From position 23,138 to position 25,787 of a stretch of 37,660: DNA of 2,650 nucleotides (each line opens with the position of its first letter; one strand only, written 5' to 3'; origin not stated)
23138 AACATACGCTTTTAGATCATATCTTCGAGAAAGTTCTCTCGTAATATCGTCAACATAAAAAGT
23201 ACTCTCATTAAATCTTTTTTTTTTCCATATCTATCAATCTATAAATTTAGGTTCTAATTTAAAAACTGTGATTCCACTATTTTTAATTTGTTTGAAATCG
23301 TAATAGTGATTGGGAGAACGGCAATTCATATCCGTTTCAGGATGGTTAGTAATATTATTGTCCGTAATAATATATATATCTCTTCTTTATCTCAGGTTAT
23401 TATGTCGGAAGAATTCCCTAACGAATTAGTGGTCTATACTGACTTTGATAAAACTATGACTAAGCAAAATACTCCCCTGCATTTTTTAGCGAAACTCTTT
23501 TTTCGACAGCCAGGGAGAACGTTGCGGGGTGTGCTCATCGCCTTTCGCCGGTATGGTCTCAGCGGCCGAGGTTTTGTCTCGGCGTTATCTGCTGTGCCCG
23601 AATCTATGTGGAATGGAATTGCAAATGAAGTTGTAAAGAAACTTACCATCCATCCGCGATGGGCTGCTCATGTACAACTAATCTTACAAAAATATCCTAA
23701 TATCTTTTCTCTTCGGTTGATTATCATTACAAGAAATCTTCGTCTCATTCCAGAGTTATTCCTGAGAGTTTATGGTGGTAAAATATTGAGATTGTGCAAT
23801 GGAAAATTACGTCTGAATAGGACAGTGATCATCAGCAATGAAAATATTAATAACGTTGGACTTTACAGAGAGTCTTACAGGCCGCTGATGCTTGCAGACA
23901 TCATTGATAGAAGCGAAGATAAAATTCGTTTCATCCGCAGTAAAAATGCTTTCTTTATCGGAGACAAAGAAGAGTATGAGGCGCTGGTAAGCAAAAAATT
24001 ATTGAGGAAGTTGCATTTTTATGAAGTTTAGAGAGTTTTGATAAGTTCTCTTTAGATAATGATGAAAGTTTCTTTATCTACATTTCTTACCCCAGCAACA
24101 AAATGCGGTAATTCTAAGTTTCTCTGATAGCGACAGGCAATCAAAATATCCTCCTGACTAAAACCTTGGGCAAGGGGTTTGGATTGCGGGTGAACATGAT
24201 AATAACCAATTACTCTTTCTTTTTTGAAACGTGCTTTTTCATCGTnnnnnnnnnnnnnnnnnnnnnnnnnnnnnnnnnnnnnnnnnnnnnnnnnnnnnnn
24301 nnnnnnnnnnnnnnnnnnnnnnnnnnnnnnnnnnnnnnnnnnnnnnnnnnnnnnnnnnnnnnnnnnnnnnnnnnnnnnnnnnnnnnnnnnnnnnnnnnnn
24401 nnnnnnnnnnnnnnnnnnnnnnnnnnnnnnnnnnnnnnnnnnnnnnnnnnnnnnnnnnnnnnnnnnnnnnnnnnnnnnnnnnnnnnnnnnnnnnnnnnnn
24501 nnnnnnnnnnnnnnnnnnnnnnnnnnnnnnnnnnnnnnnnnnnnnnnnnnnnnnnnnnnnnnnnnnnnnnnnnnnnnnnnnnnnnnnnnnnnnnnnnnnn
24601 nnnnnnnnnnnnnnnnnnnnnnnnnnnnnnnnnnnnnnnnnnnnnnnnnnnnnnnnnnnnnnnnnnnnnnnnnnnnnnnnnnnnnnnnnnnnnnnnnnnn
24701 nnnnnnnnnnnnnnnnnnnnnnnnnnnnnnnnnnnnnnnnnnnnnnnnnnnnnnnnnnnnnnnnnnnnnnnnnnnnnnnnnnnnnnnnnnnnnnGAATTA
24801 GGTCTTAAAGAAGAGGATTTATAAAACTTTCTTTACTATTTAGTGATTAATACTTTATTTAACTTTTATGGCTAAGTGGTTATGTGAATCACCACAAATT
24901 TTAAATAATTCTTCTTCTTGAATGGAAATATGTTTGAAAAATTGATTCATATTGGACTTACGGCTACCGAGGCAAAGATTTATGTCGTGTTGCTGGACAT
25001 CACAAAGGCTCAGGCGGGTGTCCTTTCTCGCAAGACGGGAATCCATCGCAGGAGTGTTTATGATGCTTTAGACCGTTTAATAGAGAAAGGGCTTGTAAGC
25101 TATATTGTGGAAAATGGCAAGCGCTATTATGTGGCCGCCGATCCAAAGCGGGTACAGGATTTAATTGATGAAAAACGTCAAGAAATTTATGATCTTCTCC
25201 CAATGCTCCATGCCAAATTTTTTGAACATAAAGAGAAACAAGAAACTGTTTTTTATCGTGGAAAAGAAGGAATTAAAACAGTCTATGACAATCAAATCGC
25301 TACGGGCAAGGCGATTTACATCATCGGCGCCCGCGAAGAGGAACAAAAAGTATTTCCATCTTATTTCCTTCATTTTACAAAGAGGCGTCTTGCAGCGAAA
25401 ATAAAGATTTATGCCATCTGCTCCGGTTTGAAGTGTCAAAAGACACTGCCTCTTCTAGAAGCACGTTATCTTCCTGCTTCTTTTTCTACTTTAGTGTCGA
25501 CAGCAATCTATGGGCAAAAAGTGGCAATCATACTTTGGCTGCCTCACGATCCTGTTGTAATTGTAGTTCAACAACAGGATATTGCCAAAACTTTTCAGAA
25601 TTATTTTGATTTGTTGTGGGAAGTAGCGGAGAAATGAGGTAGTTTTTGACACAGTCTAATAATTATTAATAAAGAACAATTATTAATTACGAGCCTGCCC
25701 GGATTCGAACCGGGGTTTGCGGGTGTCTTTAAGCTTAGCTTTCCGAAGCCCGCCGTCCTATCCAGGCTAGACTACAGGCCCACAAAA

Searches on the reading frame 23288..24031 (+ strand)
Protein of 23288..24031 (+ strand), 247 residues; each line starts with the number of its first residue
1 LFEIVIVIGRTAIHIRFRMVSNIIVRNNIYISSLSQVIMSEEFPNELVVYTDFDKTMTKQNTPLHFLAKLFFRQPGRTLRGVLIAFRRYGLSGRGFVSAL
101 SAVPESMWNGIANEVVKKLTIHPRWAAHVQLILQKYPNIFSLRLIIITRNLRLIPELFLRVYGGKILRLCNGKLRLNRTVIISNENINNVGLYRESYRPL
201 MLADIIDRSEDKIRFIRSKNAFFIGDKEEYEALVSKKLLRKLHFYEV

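Call 61: search_protein_families(library=pfam, proteins=[window:23288-24031:+], max_evalue=0.001)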
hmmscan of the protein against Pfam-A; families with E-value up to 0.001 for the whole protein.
window:23288-24031:+ (247 aa): 1 family
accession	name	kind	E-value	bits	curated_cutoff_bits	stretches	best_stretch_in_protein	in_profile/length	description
PF12710.13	HAD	-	6.7e-05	23.8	27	1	51-165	3-124/189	haloacid dehalogenase-like hydrolase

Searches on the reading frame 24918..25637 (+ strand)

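Call 61: search_protein_families(library=pfam, proteins=[window:24918-25637:+], max_evalue=0.001)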
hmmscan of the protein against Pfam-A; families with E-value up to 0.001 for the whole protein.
window:24918-25637:+ (239 aa): 2 families
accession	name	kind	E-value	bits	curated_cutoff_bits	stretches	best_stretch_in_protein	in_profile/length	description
PF01978.25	TrmB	-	1e-14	54.6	25.6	1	11-77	3-68/68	Sugar-specific transcriptional regulator TrmB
PF13730.12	HTH_36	-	0.00017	21.7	25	1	14-60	3-55/55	Helix-turn-helix domain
